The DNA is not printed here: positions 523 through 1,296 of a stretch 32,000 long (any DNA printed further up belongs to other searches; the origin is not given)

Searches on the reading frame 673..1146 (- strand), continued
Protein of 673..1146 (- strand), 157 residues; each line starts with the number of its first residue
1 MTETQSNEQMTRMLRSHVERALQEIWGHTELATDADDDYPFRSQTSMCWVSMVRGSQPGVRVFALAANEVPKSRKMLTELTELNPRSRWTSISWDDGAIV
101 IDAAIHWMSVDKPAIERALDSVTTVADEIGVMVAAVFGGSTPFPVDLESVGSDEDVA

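Call 53: predict_structure(alignment_id=A3)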
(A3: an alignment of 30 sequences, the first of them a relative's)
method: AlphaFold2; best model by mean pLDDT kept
length: 514 residues; sequences in the alignment: 30
mean_pLDDT: 86.6   pTM: 0.81
mean pLDDT of the five models: 86.6, 83.6, 82.9, 81.9, 80.2
residues with pLDDT >= 90: 259; 70-90: 226; 50-70: 12; < 50: 17
segments of 3 or more residues with pLDDT < 50: 499-514
pLDDT, mean of each block of 10 residues (from residue 1): 83 92 79 91 90 89 81 87 88 88 93 94 76 82 92 87 89 91 91 64 84 91 90 94 95 89 89 91 78 92 91 92 94 86 87 92 94 89 91 89 85 89 91 87 89 94 92 91 80 75 33 36
secondary structure, 60 per line:
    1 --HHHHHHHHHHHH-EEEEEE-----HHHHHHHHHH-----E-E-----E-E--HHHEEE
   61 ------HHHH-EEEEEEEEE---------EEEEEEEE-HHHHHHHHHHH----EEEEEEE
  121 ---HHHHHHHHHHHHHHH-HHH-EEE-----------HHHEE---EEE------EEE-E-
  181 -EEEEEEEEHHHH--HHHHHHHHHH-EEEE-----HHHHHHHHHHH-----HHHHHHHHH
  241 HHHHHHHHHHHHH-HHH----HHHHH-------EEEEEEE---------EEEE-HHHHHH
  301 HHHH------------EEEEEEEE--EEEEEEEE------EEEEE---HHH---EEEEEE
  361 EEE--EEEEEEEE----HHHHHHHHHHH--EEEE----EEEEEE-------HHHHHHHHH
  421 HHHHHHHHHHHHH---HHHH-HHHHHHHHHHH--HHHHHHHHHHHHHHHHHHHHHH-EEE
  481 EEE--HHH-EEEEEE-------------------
elements in order: H3-14 E16-21 H27-36 E58-60 H67-70 E72-80 E90-97 H99-109 E114-120 H124-138 E144-146 E166-168 E175-177 E182-189 H190-193 H196-205 E207-210 H216-226 H232-253 H262-266 E274-280 E290-293 H295-304 E317-324 E327-334 E341-345 E355-363 E366-373 H378-388 E391-394 E399-404 H412-433 H437-440 H442-452 H455-476 E478-483 E490-495

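Call 61: fold_search(model_id=the predicted structure, library=pdb)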
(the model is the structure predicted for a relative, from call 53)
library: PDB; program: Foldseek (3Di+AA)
matches with E <= 10: 1000; with E <= 0.001: 169
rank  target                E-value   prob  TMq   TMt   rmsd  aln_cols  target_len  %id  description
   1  6ut6_D                1.7e-15  1.00  0.36  0.61   6.2       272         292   28  Cryo-EM structure of the Escherichia coli McrBC complex (released 2020-10-21)
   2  6hz4_E                7.2e-15  1.00  0.37  0.64   4.6       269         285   30  Structure of McrBC without DNA binding domains (one half of the full complex) (released 2019-07-24)
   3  6ut4_F                1.0e-14  1.00  0.37  0.48   5.5       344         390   26  Cryo-EM structure of the asymmetric AAA+ domain hexamer from Thermococcus gammatolerans McrB (released 2020-10-21)
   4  6hz4_A                1.2e-14  1.00  0.36  0.61   4.8       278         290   30  Structure of McrBC without DNA binding domains (one half of the full complex) (released 2019-07-24)
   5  6ut6_C                2.5e-14  1.00  0.37  0.63   4.5       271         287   28  Cryo-EM structure of the Escherichia coli McrBC complex (released 2020-10-21)
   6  6ut5_C                3.5e-14  1.00  0.36  0.46   5.8       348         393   26  Cryo-EM structure of the Thermococcus gammatolerans McrBC complex (released 2020-10-21)
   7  6ut6_A                4.7e-14  1.00  0.36  0.62   6.1       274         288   28  Cryo-EM structure of the Escherichia coli McrBC complex (released 2020-10-21)
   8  6ut4_A                5.0e-14  1.00  0.39  0.50   4.3       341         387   28  Cryo-EM structure of the asymmetric AAA+ domain hexamer from Thermococcus gammatolerans McrB (released 2020-10-21)
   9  6ut4_D                5.3e-14  1.00  0.36  0.47   5.4       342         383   26  Cryo-EM structure of the asymmetric AAA+ domain hexamer from Thermococcus gammatolerans McrB (released 2020-10-21)
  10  6ut5_A                6.0e-14  1.00  0.36  0.46   6.2       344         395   26  Cryo-EM structure of the Thermococcus gammatolerans McrBC complex (released 2020-10-21)
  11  6ut7_D                9.0e-14  1.00  0.37  0.48   5.1       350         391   26  Fitted model for the tetradecameric assembly of Thermococcus gammatolerans McrB AAA+ hexamers with bound McrC (released 2020-10-21)
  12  6ut7_B                1.1e-13  1.00  0.38  0.48   4.7       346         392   26  Fitted model for the tetradecameric assembly of Thermococcus gammatolerans McrB AAA+ hexamers with bound McrC (released 2020-10-21)
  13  6hz4_D                1.3e-13  1.00  0.38  0.65   4.2       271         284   31  Structure of McrBC without DNA binding domains (one half of the full complex) (released 2019-07-24)
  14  6ut3_C                1.9e-13  1.00  0.37  0.49   4.4       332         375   27  X-ray structure of Thermococcus gammatolerans McrB AAA+ domain hexamer in P21 symmetry (released 2020-10-21)
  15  6ut4_B                3.3e-13  1.00  0.36  0.47   5.8       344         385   26  Cryo-EM structure of the asymmetric AAA+ domain hexamer from Thermococcus gammatolerans McrB (released 2020-10-21)
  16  6ut4_E                3.7e-13  1.00  0.37  0.48   5.1       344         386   26  Cryo-EM structure of the asymmetric AAA+ domain hexamer from Thermococcus gammatolerans McrB (released 2020-10-21)
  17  6ut4_C                1.1e-12  1.00  0.35  0.46   5.5       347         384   26  Cryo-EM structure of the asymmetric AAA+ domain hexamer from Thermococcus gammatolerans McrB (released 2020-10-21)
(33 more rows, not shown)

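Call 67: search_protein_families(library=pfam, max_evalue=0.01, proteins=[L001:1697-3241:+, L001:3467-4723:+, L001:4914-8090:-, L001:8101-9045:-, L084:3188-4822:+, L084:4812-6263:+, L084:6247-8514:-, L084:2538-2996:-])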
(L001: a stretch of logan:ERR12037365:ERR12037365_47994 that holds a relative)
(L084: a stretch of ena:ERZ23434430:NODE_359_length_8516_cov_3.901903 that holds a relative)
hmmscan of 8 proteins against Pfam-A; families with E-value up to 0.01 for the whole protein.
L001:1697-3241:+ (514 aa): 3 families
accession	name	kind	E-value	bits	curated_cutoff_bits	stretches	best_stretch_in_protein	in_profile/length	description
PF07728.20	AAA_5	-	7.3e-12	45.9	22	1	17-206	2-139/139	AAA domain (dynein-related subfamily)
PF13604.12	AAA_30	-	0.0011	19.2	27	1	17-41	21-45/191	AAA domain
PF00004.35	AAA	-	0.0038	18.1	21.2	0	18-38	2-22/131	ATPase family associated with various cellular activities (AAA)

L001:3467-4723:+ (418 aa): 1 family
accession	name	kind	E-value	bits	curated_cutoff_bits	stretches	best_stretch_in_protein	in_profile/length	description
PF10117.15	McrBC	-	1e-07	31.7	23.9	1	88-335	66-309/318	McrBC 5-methylcytosine restriction system component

L001:4914-8090:- (1058 aa): 4 families
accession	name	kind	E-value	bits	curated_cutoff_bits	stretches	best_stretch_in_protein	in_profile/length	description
PF07669.17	Eco57I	-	3e-26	93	25.3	1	548-772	1-146/171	Eco57I restriction-modification methylase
PF20473.4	MmeI_Mtase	-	5.1e-09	36.1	27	1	475-570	15-85/259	MmeI, DNA-methyltransferase domain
PF01170.24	UPF0020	-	1.2e-06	28.8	22.3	0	480-565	29-94/197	RMKL-like, methyltransferase domain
PF02384.22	N6_Mtase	-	5.3e-05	23.1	20.4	0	480-569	47-99/311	N-6 DNA Methylase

L001:8101-9045:- (314 aa): 1 family
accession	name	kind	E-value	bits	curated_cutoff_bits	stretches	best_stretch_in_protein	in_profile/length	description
PF00271.37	Helicase_C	-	9.1e-08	32.8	23.5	1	2-37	75-110/110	Helicase conserved C-terminal domain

L084:3188-4822:+ (544 aa): 6 families
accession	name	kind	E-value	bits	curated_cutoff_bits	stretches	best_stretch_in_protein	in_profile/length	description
PF07728.20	AAA_5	-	2.9e-14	53.7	22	1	17-185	1-139/139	AAA domain (dynein-related subfamily)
PF13191.12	AAA_16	-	0.0004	21.4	32.6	1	16-82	25-96/167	AAA ATPase domain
PF13604.12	AAA_30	-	0.00056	20.1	27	1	17-52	20-54/191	AAA domain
PF13245.12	AAA_19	-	0.0055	17.3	25.1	0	12-58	8-50/134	AAA domain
PF00004.35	AAA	-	0.0057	17.5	21.2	0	18-116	1-73/131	ATPase family associated with various cellular activities (AAA)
PF01695.23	IstB_IS21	-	0.0063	16.5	24.1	0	5-32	80-109/238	IstB-like ATP binding protein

L084:4812-6263:+ (483 aa): 1 family
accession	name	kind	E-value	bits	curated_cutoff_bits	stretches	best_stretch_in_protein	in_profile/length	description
PF10117.15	McrBC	-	1.7e-12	47.4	23.9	1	157-421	75-318/318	McrBC 5-methylcytosine restriction system component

L084:6247-8514:- (755 aa): 0 families

L084:2538-2996:- (152 aa): 0 families

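Call 71: search_protein_families(library=padloc, max_evalue=0.00001, proteins=[L001:1697-3241:+, L001:3467-4723:+, L001:4914-8090:-, L170:7288-10524:-, L170:2565-4067:+])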
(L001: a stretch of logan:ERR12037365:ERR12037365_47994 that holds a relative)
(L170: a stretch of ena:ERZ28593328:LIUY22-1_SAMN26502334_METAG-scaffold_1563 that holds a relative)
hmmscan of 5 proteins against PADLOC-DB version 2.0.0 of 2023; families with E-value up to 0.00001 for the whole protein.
L001:1697-3241:+ (514 aa): 2 families
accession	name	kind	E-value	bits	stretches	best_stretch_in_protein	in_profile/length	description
PDLC03547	REase_II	-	1.5e-16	58.1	1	6-208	256-440/585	Type II restriction enzyme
PDLC03448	REase_II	-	2.2e-11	40.6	1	104-209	616-719/857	Type II restriction enzyme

L001:3467-4723:+ (418 aa): 0 families

L001:4914-8090:- (1058 aa): 36 families (the best 25 are shown)
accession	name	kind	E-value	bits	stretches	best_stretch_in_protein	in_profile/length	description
PDLC03628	REase_MTase_IIG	-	8.7e-171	568.4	1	5-840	12-886/1100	Type IIG restriction enzyme-methyltransferase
PDLC02643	DrmMI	-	1.2e-26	91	2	622-758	781-931/1347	DrmMI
PDLC03604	REase_MTase_IIG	-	2.4e-25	86.7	2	451-609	364-511/1011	Type IIG restriction enzyme-methyltransferase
PDLC03612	REase_MTase_IIG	-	6.6e-25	85.5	2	474-604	503-657/1247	Type IIG restriction enzyme-methyltransferase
PDLC03601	REase_MTase_IIG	-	1e-23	81.2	2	474-724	454-692/1110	Type IIG restriction enzyme-methyltransferase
PDLC03596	REase_MTase_IIG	-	1.9e-21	73.8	1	476-601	537-643/1148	Type IIG restriction enzyme-methyltransferase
PDLC03609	REase_MTase_IIG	-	7.1e-20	68.4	2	687-725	539-577/1066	Type IIG restriction enzyme-methyltransferase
PDLC02644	DrmMI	-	1.1e-18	64.6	2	685-730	359-406/988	DrmMI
PDLC03629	REase_MTase_IIG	-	8.4e-18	61.6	2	473-612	427-548/1182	Type IIG restriction enzyme-methyltransferase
PDLC02638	DrmMI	-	1.4e-17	61.2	2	673-729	838-895/935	DrmMI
PDLC03618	REase_MTase_IIG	-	1.7e-13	46.8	1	471-607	585-720/1429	Type IIG restriction enzyme-methyltransferase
PDLC02521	PglX|PglXI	-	3.2e-13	46.6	1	548-776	350-555/1174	PglX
PDLC02529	PglX|PglXI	-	5.3e-13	45.6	1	477-614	225-334/1189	PglX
PDLC02518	PglX|PglXI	-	1e-12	44.7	1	478-773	306-582/1412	PglX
PDLC02523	PglX|PglXI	-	4.6e-12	42.5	0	695-780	551-637/1428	PglX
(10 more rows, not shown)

L170:7288-10524:- (1078 aa): 39 families (the best 25 are shown)
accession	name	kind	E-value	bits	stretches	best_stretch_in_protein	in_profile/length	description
PDLC01075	C3a139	-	7.3e-42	141.7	1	103-834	72-761/948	HKD+Snf2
PDLC02621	DrmD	-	3.3e-34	116.3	1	555-821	390-643/1040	DrmD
PDLC02623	DrmD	-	1.6e-31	107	1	674-887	508-706/1040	DrmD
PDLC02193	PLD_Helicase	-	9.6e-29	98.1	2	674-841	667-836/905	-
PDLC02500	BrxHI|BrxHII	-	1.1e-27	95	1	644-844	426-614/933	BrxHI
PDLC00659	HmaA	-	6.2e-22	75.3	1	554-804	362-613/1176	SNF2 helicase / DEAD-box helicase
PDLC02843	DpdE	-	5.6e-21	72.2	2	262-395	161-301/1091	DpdE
PDLC02619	DrmD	-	1.2e-20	71.3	1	674-810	388-542/872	DrmD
PDLC02504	BrxHI|BrxHII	-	2.1e-20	70.3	1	657-839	448-624/971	BrxHII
PDLC02840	DpdE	-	1.8e-19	67.6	2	675-818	538-670/1091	DpdE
PDLC02707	PbeA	-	5.2e-19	66.3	1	16-338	23-330/672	PbeA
PDLC02633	DrmD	-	2e-18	63.8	1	689-814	523-641/839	DrmD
PDLC02572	DrmA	-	2.3e-18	63.6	1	659-814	480-634/1043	DrmA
PDLC02625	DrmD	-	3e-16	57.1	1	670-810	239-378/792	DrmD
PDLC02634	DrmD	-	7e-16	55.2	1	645-810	427-593/900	DrmD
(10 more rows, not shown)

L170:2565-4067:+ (500 aa): 0 families

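Call 72: search_protein_families(library=ncbifam, max_evalue=0.001, proteins=[L001:1697-3241:+, L001:3467-4723:+, L001:4914-8090:-, L170:7288-10524:-, window:673-1146:-])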
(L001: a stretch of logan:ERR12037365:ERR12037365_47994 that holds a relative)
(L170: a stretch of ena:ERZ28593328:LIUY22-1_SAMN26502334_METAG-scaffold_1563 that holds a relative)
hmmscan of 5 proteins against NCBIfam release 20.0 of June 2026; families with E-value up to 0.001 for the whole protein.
L001:1697-3241:+ (514 aa): 1 family
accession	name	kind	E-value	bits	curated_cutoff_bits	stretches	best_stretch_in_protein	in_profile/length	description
NF008457.0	PRK11331.1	equivalog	4.2e-29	101.6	637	1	2-273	182-418/459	5-methylcytosine-specific restriction enzyme subunit McrB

L001:3467-4723:+ (418 aa): 1 family
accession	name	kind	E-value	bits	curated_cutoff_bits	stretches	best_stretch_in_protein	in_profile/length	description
NF007277.0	PRK09736.1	equivalog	1.1e-06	28.1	338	1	101-192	58-142/353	5-methylcytosine-specific restriction endonuclease system specificity protein McrC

L001:4914-8090:- (1058 aa): 7 families
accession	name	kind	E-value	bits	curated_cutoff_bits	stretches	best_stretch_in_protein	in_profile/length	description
NF033452.1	BREX_1_MTaseX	exception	5.7e-20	70.8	500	1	476-775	310-580/1210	BREX-1 system adenine-specific DNA-methyltransferase PglX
NF033455.1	BREX_6_MTaseX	exception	4.8e-15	54.2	900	2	468-576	317-405/1319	BREX-6 system adenine-specific DNA-methyltransferase PglX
NF033454.1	BREX_5_MTaseX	exception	1.2e-12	46.3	900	1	478-773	300-572/1404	BREX-5 system adenine-specific DNA-methyltransferase PglX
NF033451.1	BREX_2_MTaseX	equivalog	1e-10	40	400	1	478-611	222-329/1185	BREX-2 system adenine-specific DNA-methyltransferase PglX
NF047738.1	antiphage_MADS2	equivalog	0.00018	20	720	0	480-538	332-387/654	methylation-associated defense system DNA methyltransferase MAD2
TIGR03534.1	RF_mod_PrmC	equivalog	0.00041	19.9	199.1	0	701-722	152-173/253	peptide chain release factor N(5)-glutamine methyltransferase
NF008748.0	PRK11783.1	equivalog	0.00071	17.9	466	0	474-564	188-275/704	bifunctional 23S rRNA (guanine(2069)-N(7))-methyltransferase RlmK/23S rRNA (guanine(2445)-N(2))-methyltransferase RlmL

L170:7288-10524:- (1078 aa): 28 families (the best 25 are shown)
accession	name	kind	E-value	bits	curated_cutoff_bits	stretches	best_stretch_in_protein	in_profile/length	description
NF042964.1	phospholipD_antiphage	equivalog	2e-48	165.4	1100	2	658-841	649-828/895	phospholipase D-like domain-containing anti-phage protein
NF038317.1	DISARM_DrmD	equivalog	5e-40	137.7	610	1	556-834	375-641/1021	DISARM system SNF2-like helicase DrmD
NF041062.1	DpdE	equivalog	5.6e-29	100.7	500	2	653-812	504-652/1048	protein DpdE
NF038318.1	DISARM_DrmD_b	equivalog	3.8e-20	71.6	950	1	677-810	388-539/868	DISARM system SNF2-like helicase DrmD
NF003426.0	PRK04914.1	equivalog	1.6e-18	66.3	576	1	674-819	477-609/959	RNA polymerase-associated protein RapA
NF058637.1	helic_SCO1167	equivalog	4.6e-15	54.7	1200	1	247-367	457-578/932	SCO1167/SCO6262 family helicase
NF010337.0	PRK13766.1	equivalog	3.1e-13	48.8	610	1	649-810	326-476/781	Hef nuclease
NF053711.1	RNA_heli_RhlE1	exception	3.6e-11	42.5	750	1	680-832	232-367/434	RNA helicase RhlE1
NF053675.1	pilus_reg_Snf2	equivalog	2.8e-09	35.6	1100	1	249-384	573-709/1029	pilus expression-regulating Snf2 family helicase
NF008394.0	PRK11192.1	equivalog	4.3e-09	35.7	507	1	675-810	231-350/441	ATP-dependent RNA helicase SrmB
NF008744.0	PRK11776.1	equivalog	6.4e-09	34.9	524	1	674-813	225-348/460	ATP-dependent RNA helicase DbpA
TIGR02621.3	cas3_GSU0051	exception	1.2e-07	30.9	400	1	673-810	251-384/854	type I-G CRISPR-associated helicase/endonuclease Cas3g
NF003419.0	PRK04837.1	equivalog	1.4e-07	30.6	588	1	673-830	238-377/424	ATP-dependent RNA helicase RhlB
NF053710.1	RNA_heli_RhlE2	exception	2e-07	29.8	925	1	681-812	238-354/635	RNA helicase RhlE2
NF003390.0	PRK04537.1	equivalog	8.6e-07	28.4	732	1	673-808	239-358/572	ATP-dependent RNA helicase RhlB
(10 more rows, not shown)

window:673-1146:- (157 aa): 0 families

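Call 75: search_solved_structures(query=A2, max_evalue=1)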
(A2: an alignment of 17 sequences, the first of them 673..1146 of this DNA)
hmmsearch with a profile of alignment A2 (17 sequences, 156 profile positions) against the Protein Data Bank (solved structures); distinct sequences matched with E-value up to 1: 2.
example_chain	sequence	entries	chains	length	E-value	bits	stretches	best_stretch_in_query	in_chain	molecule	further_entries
7p3x_S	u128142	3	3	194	0.21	14.8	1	32-138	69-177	AP complex subunit sigma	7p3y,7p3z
37tt_A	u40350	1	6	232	0.32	14.2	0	59-127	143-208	Z4 c3ii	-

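Call 83: list_cluster_members(proteins=[window:673-1146:-, P0152, P0121])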
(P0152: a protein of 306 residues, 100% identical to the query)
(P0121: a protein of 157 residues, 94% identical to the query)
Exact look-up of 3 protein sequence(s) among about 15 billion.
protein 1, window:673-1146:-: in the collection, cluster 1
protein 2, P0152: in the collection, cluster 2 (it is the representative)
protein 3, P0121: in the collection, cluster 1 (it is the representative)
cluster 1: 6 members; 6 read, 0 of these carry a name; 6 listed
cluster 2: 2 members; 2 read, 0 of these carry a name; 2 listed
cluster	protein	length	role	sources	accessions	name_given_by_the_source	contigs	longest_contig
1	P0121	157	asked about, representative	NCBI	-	-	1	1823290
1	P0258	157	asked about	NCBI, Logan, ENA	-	-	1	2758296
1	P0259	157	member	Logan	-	-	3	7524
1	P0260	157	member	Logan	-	-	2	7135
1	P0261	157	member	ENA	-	-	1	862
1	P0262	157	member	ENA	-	-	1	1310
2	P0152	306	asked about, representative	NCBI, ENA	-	-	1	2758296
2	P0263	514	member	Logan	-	-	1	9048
